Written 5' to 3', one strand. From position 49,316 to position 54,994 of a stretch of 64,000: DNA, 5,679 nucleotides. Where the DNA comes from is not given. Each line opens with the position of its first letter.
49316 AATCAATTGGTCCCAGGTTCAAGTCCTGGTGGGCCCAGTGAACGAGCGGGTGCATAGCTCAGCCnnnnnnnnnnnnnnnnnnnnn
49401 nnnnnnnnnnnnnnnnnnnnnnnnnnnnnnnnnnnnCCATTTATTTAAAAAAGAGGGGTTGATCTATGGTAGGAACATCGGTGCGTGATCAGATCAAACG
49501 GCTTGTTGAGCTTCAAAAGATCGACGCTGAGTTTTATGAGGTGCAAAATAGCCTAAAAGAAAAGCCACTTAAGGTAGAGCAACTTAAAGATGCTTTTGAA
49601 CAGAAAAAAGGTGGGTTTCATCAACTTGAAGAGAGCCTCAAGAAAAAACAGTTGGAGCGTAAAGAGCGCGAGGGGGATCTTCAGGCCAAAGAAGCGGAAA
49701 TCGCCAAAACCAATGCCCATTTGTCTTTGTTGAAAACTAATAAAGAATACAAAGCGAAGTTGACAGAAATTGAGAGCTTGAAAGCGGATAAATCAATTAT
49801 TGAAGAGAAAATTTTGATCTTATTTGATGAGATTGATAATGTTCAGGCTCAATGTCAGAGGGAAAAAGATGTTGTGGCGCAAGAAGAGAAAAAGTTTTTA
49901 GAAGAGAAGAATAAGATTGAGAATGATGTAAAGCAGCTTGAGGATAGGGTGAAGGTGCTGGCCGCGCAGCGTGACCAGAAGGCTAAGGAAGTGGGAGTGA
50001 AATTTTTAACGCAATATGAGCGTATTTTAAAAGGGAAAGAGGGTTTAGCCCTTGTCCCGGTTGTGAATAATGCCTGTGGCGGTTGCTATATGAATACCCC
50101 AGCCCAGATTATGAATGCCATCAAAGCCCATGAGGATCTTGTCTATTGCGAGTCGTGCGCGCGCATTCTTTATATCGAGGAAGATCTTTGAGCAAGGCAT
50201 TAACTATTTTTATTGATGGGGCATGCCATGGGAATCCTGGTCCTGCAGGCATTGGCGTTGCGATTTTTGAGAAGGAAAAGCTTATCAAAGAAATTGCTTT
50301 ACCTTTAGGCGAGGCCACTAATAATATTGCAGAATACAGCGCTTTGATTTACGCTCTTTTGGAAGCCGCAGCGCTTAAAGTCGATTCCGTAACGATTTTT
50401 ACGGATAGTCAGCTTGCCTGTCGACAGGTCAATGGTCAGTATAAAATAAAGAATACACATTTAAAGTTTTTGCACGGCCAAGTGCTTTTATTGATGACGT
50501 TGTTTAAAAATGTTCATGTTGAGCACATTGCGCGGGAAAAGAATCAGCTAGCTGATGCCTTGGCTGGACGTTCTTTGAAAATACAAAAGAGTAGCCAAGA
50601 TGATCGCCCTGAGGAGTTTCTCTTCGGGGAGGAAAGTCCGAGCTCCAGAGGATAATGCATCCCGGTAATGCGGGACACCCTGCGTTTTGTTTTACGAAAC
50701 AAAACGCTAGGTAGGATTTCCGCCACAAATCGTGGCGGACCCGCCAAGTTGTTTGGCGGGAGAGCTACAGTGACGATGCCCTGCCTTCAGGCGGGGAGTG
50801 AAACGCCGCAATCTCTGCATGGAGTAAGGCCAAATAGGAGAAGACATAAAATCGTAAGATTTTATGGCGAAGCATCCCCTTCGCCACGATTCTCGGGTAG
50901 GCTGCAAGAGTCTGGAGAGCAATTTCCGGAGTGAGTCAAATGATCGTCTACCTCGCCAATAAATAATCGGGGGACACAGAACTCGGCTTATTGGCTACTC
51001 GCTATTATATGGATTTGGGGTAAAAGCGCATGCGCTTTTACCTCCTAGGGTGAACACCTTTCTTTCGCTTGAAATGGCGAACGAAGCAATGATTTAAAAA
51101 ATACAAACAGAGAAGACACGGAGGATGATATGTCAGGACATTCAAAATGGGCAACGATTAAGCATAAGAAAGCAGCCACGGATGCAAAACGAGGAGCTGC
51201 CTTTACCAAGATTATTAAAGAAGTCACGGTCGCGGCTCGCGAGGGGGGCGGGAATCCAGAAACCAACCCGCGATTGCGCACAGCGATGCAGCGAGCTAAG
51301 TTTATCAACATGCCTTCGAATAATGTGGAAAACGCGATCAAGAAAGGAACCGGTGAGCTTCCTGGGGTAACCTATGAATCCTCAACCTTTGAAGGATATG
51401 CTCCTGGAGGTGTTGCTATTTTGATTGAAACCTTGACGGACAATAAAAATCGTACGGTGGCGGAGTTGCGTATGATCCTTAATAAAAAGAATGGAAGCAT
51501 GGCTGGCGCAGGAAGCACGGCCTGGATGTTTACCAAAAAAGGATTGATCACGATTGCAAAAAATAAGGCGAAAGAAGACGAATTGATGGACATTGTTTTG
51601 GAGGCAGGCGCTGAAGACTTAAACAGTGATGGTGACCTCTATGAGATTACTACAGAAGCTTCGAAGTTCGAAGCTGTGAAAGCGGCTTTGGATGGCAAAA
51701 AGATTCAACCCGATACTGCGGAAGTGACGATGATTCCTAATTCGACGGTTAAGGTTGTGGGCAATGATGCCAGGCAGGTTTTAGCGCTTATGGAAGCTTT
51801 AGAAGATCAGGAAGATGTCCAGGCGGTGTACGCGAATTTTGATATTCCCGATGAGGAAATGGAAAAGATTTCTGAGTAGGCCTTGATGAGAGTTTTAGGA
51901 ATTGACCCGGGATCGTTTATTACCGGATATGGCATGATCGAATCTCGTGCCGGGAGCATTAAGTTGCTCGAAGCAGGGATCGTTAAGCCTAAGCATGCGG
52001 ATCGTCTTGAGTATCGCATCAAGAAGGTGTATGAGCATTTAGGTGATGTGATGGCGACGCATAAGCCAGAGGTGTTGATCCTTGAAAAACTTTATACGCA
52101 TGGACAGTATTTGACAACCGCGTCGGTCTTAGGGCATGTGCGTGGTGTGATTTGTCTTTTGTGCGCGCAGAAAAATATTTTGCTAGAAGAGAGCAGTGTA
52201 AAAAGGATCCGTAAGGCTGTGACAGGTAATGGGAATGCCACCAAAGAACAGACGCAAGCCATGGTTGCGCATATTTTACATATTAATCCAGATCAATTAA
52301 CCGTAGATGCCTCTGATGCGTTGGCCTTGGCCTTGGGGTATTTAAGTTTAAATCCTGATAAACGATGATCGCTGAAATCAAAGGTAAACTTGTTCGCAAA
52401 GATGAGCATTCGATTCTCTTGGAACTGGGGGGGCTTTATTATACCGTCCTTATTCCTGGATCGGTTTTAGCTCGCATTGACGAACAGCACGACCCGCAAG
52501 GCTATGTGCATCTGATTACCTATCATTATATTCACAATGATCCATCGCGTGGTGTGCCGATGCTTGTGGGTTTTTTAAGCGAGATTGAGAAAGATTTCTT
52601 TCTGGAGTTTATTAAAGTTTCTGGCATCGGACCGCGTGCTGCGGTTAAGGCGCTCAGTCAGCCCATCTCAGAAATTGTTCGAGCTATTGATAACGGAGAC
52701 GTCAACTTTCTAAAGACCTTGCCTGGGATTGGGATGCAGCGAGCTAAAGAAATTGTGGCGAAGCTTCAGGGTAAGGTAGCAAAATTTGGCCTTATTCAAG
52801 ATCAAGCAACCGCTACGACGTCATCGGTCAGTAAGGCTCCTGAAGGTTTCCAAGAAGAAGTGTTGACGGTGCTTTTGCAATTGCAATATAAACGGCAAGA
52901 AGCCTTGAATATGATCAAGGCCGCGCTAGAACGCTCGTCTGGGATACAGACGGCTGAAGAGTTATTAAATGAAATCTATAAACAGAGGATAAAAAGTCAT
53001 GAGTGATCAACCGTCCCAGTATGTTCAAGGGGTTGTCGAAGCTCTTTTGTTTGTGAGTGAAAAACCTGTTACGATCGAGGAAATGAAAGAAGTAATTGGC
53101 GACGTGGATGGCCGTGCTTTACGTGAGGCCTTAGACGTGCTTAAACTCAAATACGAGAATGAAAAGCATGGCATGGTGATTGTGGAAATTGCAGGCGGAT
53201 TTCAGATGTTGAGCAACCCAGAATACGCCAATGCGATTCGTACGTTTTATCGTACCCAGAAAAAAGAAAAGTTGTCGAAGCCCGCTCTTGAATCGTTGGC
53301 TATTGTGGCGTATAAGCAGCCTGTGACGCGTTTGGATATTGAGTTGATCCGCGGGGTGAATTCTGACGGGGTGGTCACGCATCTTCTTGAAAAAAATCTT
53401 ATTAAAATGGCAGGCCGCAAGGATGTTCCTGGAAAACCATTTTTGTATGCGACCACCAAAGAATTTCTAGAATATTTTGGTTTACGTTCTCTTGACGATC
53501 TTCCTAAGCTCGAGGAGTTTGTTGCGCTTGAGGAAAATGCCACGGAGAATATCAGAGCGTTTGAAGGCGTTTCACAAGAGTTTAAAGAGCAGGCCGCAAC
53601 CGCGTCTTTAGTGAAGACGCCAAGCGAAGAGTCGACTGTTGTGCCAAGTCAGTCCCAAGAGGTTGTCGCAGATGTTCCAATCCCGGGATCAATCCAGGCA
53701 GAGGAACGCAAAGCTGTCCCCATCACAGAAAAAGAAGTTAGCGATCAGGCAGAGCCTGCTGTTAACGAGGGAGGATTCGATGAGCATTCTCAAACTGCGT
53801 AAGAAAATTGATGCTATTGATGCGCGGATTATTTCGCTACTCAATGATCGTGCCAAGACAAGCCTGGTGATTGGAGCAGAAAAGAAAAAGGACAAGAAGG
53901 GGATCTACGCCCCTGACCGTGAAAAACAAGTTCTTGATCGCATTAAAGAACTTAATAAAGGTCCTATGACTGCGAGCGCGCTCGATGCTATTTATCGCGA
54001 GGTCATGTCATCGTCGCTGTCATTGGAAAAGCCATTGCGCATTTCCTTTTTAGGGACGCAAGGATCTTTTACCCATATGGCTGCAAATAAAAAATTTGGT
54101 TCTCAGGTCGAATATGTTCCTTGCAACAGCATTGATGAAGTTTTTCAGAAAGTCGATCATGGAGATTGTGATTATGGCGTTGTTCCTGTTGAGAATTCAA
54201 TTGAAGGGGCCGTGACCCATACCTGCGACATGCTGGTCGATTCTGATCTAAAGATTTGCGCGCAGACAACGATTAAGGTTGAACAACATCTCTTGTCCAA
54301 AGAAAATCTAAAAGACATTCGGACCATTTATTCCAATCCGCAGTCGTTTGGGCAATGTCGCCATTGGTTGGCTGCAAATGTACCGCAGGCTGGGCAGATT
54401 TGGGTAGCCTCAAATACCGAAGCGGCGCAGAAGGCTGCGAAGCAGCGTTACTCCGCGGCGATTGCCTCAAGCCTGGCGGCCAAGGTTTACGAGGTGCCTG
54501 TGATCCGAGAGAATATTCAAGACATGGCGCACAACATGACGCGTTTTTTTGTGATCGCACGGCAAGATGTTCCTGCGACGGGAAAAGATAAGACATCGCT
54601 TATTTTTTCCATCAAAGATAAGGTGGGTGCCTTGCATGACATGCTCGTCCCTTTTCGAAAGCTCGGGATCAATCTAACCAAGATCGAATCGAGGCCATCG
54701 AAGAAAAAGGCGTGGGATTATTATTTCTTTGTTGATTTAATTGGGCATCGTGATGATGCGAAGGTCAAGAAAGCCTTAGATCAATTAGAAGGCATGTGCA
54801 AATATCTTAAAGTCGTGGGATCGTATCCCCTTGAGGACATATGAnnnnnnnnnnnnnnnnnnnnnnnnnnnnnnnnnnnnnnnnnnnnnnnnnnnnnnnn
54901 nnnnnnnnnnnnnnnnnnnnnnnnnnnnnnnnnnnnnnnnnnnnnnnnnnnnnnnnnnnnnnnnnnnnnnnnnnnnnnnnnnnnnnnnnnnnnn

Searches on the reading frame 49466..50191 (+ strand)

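Call 32: search_protein_families(library=pfam, proteins=[window:49466-50191:+], max_evalue=0.00001)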
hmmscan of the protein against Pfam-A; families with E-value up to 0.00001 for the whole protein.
window:49466-50191:+ (241 aa): 1 family
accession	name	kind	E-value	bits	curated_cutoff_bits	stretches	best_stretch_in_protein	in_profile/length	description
PF02591.20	Zn_ribbon_9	-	1.1e-11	45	29.1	1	203-235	1-33/33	C4-type zinc ribbon domain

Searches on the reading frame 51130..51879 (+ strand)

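Call 32: search_protein_families(library=pfam, proteins=[window:51130-51879:+], max_evalue=0.00001)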
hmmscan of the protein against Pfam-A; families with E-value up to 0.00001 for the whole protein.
window:51130-51879:+ (249 aa): 2 families
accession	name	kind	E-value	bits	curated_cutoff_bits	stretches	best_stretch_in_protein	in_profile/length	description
PF01709.26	Transcrip_reg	-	6.4e-57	192.2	27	1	82-237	1-160/160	TACO1/YebC second and third domain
PF20772.2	TACO1_YebC_N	-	6.5e-32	110.3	36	1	5-76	1-73/73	TACO1/YebC protein N-terminal domain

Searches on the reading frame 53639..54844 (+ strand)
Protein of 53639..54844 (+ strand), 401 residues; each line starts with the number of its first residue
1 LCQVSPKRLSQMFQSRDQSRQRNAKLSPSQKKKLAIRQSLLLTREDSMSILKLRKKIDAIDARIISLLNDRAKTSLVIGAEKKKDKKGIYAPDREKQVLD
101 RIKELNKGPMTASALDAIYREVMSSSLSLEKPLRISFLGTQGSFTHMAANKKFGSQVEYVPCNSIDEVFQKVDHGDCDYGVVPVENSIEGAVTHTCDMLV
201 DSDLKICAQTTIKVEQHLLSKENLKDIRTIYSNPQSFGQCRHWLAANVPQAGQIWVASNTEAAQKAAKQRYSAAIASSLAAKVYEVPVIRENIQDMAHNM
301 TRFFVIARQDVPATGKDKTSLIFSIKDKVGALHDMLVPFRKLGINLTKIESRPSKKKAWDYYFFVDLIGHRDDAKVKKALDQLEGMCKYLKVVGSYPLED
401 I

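Call 32: search_protein_families(library=pfam, proteins=[window:53639-54844:+], max_evalue=0.00001)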
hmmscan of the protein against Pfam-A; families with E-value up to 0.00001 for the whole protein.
window:53639-54844:+ (401 aa): 3 families
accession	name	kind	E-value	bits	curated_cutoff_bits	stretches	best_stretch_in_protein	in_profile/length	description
PF00800.23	PDT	-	2.4e-62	210.4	25.2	1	135-309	1-179/181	Prephenate dehydratase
PF01817.26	CM_2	-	4.4e-21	75.3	27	1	53-131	1-80/80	Chorismate mutase type II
PF01842.31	ACT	-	3.1e-14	52.9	27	1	319-384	1-65/66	ACT domain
